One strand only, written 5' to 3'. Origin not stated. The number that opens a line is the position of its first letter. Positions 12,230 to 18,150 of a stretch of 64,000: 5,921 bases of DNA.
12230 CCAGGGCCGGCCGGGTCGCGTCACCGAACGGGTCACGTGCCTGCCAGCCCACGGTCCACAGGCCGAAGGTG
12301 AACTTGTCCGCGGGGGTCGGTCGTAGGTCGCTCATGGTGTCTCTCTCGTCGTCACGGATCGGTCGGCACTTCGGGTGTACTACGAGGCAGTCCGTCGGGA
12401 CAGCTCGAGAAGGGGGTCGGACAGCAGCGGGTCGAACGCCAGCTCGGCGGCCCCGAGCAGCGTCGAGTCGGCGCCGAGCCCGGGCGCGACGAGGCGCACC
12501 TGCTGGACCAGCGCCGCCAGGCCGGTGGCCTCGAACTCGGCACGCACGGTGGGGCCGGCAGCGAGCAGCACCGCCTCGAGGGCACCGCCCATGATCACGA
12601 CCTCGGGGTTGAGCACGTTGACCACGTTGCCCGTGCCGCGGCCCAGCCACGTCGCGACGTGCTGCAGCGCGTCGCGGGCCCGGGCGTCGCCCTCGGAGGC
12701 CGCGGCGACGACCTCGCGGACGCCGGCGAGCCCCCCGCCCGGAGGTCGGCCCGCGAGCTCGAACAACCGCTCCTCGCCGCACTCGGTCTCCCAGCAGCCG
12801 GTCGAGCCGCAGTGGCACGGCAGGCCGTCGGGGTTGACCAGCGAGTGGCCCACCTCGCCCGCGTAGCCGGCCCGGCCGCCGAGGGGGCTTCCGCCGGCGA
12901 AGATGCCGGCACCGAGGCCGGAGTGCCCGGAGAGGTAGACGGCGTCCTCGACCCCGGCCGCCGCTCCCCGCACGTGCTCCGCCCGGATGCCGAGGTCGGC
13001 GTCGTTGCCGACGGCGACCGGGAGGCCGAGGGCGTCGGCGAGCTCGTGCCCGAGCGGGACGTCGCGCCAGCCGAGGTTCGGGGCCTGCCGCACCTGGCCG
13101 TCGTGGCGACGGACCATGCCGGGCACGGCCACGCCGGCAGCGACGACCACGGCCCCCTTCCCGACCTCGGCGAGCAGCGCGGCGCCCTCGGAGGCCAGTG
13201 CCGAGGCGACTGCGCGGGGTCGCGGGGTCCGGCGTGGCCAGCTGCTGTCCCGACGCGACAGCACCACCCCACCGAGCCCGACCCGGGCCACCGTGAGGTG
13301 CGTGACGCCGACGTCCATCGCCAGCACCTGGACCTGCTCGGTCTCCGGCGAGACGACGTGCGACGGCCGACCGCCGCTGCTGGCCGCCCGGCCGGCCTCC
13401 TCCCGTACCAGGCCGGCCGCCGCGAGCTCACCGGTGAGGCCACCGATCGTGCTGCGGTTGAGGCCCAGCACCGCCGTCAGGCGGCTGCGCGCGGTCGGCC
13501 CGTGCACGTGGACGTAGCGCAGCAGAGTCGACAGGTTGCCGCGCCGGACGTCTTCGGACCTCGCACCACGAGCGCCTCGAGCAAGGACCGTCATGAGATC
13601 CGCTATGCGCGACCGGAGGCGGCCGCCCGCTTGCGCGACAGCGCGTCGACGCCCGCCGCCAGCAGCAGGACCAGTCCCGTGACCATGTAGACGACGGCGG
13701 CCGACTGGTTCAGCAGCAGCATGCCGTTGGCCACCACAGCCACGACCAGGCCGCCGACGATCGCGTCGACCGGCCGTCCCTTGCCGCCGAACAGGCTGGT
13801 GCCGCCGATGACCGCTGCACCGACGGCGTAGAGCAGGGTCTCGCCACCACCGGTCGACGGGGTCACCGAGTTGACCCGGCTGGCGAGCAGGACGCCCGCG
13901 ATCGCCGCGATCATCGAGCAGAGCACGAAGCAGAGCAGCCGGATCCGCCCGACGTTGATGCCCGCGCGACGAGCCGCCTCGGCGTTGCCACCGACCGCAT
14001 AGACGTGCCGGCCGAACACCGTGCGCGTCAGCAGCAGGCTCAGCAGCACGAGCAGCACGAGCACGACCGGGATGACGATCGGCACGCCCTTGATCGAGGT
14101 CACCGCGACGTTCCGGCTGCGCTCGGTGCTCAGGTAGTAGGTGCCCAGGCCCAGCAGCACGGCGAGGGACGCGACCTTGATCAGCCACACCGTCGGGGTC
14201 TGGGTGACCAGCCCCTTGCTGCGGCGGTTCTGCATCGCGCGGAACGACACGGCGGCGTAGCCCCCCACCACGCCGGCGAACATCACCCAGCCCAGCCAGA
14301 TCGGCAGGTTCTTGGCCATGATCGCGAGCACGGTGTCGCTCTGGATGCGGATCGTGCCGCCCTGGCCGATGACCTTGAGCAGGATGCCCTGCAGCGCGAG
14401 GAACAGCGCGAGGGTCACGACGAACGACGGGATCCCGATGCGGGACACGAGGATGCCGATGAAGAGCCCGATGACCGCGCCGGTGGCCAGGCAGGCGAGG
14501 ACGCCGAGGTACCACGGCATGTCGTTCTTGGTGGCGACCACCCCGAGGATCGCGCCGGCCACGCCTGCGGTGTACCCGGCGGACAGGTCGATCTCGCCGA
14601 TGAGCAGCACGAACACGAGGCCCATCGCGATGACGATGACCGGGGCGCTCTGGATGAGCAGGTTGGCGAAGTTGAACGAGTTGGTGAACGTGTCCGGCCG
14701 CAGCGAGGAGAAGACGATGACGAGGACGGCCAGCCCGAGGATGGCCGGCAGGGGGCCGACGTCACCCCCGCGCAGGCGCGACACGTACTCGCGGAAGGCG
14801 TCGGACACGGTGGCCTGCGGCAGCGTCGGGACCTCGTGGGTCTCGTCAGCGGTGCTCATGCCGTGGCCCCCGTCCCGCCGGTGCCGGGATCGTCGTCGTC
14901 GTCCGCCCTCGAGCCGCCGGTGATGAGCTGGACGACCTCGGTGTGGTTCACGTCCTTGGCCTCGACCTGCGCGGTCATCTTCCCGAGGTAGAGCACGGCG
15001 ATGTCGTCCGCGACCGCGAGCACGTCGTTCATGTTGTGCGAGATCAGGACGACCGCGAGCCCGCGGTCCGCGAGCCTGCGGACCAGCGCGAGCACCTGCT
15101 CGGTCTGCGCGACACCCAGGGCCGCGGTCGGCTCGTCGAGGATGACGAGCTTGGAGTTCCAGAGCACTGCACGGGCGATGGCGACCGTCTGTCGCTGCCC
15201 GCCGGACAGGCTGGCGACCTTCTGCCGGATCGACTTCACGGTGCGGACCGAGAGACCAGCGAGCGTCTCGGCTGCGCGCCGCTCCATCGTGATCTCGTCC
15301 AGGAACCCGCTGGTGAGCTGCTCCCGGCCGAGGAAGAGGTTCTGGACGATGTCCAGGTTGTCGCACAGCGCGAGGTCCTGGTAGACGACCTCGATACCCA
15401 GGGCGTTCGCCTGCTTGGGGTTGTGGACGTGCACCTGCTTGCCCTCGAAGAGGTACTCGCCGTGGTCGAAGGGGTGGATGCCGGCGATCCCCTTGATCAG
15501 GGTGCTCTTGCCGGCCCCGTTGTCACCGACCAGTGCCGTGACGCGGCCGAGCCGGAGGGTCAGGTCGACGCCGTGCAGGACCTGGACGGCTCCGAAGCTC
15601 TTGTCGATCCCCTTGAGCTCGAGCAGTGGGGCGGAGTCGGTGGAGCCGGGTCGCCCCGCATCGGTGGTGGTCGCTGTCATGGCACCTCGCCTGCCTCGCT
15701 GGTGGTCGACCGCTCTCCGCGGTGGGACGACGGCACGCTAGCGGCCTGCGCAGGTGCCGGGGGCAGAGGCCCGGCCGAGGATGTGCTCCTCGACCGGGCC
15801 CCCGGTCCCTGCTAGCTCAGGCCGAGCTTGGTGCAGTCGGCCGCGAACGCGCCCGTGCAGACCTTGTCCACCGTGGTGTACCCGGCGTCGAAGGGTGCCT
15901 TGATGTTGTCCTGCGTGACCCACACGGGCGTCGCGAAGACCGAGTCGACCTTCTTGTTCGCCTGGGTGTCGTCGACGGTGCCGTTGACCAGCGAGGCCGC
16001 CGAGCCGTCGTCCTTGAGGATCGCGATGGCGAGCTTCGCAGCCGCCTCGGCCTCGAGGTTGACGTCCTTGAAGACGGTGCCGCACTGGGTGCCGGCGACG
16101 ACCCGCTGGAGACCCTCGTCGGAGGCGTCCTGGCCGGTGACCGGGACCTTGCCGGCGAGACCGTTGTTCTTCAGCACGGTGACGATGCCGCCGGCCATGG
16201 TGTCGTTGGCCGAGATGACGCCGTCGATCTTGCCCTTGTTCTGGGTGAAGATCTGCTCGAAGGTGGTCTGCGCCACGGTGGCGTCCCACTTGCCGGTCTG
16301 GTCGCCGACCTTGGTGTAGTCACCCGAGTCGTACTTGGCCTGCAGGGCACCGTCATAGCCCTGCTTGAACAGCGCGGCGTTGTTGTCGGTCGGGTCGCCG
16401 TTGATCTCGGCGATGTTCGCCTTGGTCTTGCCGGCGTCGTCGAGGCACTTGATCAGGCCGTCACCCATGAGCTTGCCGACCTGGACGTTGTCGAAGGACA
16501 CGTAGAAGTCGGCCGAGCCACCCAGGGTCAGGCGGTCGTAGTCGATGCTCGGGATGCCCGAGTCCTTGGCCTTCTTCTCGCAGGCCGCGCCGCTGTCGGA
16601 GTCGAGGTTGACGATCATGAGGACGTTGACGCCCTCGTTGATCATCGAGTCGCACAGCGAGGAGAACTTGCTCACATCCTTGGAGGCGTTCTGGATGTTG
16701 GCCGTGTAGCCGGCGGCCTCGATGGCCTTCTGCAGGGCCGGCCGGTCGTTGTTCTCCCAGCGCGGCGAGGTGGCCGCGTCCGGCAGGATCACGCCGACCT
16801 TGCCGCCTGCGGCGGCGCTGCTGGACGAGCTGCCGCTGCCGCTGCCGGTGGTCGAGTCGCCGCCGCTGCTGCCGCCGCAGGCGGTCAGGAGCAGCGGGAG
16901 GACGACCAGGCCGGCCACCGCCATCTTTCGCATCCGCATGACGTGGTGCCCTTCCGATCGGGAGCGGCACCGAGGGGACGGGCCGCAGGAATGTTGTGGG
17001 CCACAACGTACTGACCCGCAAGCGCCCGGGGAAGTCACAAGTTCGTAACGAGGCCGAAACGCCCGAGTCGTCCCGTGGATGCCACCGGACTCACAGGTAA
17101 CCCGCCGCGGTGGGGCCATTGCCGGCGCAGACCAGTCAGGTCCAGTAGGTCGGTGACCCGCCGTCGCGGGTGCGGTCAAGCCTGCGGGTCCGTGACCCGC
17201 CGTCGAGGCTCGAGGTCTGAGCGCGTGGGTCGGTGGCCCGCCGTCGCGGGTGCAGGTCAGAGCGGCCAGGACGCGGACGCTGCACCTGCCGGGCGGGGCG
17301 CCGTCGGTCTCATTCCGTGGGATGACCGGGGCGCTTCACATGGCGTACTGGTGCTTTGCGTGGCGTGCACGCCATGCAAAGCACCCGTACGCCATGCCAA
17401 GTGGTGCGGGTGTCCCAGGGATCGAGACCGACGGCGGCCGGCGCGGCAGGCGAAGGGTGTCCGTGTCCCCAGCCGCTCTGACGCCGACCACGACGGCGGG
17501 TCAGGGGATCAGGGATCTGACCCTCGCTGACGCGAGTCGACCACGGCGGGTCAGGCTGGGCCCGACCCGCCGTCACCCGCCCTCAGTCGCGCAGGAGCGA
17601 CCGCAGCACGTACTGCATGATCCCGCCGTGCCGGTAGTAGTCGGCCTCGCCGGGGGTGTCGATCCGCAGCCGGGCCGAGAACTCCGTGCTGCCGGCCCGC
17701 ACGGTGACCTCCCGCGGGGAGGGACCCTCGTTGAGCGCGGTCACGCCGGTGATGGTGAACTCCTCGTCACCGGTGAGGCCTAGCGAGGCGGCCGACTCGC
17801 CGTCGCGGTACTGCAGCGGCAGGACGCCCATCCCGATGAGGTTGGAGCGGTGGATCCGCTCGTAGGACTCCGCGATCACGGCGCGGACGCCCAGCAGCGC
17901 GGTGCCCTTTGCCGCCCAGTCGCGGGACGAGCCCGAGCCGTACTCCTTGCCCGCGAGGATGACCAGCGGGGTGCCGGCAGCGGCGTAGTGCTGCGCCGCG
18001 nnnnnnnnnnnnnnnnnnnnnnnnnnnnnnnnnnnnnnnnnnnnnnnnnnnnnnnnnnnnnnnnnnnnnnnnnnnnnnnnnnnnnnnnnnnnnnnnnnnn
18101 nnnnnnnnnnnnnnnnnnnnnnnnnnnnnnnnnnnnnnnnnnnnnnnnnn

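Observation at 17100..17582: Repeat-dense, structured 480-bp intergenic region between the xylose ABC promoter and the end of acn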

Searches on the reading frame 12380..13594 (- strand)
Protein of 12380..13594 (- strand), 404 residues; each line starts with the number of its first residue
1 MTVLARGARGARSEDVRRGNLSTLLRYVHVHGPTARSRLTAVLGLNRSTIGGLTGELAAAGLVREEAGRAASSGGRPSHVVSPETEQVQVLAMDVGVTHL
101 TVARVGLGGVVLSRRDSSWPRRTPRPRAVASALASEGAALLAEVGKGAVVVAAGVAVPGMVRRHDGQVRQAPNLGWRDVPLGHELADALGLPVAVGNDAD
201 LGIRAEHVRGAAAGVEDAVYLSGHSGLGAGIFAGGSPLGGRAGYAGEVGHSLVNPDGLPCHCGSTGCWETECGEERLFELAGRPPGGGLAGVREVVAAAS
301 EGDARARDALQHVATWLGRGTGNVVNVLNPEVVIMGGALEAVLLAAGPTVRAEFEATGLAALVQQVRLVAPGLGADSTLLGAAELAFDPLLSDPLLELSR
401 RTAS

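Call 69: search_protein_families(library=pfam, proteins=[window:12380-13594:-], max_evalue=0.01)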
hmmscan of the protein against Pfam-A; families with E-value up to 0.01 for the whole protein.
window:12380-13594:- (404 aa): 2 families
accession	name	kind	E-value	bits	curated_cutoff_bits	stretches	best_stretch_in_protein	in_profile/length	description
PF00480.26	ROK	-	2e-53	182.2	22.9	1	91-386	2-291/294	ROK family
PF12802.13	MarR_2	-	0.0085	16.7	27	0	24-66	10-53/61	MarR family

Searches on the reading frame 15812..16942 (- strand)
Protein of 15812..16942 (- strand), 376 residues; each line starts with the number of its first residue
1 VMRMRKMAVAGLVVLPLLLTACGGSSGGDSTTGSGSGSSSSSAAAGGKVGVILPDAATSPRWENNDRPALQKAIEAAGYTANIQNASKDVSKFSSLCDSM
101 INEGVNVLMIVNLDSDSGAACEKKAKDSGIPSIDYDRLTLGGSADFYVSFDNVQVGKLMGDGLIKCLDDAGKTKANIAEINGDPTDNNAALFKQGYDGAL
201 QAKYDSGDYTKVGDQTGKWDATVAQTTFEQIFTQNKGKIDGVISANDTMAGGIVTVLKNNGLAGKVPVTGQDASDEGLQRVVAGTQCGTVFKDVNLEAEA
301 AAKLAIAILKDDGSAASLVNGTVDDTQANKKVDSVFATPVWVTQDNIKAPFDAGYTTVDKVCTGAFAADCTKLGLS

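Call 69: search_protein_families(library=pfam, proteins=[window:15812-16942:-], max_evalue=0.01)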
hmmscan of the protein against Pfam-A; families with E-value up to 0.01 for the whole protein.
window:15812-16942:- (376 aa): 2 families
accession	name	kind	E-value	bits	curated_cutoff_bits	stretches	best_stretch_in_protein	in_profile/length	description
PF13407.12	Peripla_BP_4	-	9.8e-58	196.1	35.1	1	52-310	3-255/258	Periplasmic binding protein domain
PF00532.27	Peripla_BP_1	-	3e-05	24.1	22.2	1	48-268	3-213/281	Periplasmic binding proteins and sugar binding domain of LacI family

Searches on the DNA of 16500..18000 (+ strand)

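Call 5: search_rna_families(source=window, start=16500, end=18000, threshold=evalue, max_evalue=1)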
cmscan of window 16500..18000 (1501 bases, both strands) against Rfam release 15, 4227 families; matches with E-value up to 1: 5.
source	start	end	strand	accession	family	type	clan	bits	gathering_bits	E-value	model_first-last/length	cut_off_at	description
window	17338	17398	-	RF03394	mir-2574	Gene; miRNA;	-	29.5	90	0.001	1-68/68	no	mir-2574 microRNA precursor family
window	17337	17397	+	RF03394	mir-2574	Gene; miRNA;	-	28.9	90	0.0015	1-68/68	no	mir-2574 microRNA precursor family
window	17335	17400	+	RF03795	MIR6201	Gene; miRNA;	-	27.6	69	0.0021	1-109/109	no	MIR6201 microRNA precursor family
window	17331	17404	+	RF01925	MIR1428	Gene; miRNA;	-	25.5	79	0.061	1-110/110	no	MIR1428 microRNA precursor family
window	17339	17396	+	RF01390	isrG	Gene; sRNA;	-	18.1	100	0.026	118-216/279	no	isrG Hfq binding RNA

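Call 52: search_dna_similar(query=window:17140-17580:+, collection=plasmids, mode=distant, max_evalue=0.001, max_rows=15)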
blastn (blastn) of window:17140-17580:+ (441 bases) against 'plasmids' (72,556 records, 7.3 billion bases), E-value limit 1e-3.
No match.

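Call 53: search_dna_similar(query=window:17140-17580:+, collection=phages, mode=distant, max_evalue=0.001, max_rows=15)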
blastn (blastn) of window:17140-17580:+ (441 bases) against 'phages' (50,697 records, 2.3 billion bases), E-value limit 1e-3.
No match.
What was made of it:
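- Tried and rejected: Plasmid and phage BLAST in distant mode gave no match (calls 52, 53).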

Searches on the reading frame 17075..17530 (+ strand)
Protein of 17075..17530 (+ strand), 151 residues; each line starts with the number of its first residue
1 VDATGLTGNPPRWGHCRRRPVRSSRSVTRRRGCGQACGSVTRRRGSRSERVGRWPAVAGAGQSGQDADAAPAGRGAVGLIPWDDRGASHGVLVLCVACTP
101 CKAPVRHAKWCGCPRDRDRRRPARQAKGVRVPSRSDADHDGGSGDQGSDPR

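Call 69: search_protein_families(library=pfam, proteins=[window:17075-17530:+], max_evalue=0.01)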
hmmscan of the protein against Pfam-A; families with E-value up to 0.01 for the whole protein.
window:17075-17530:+ (151 aa): 0 families
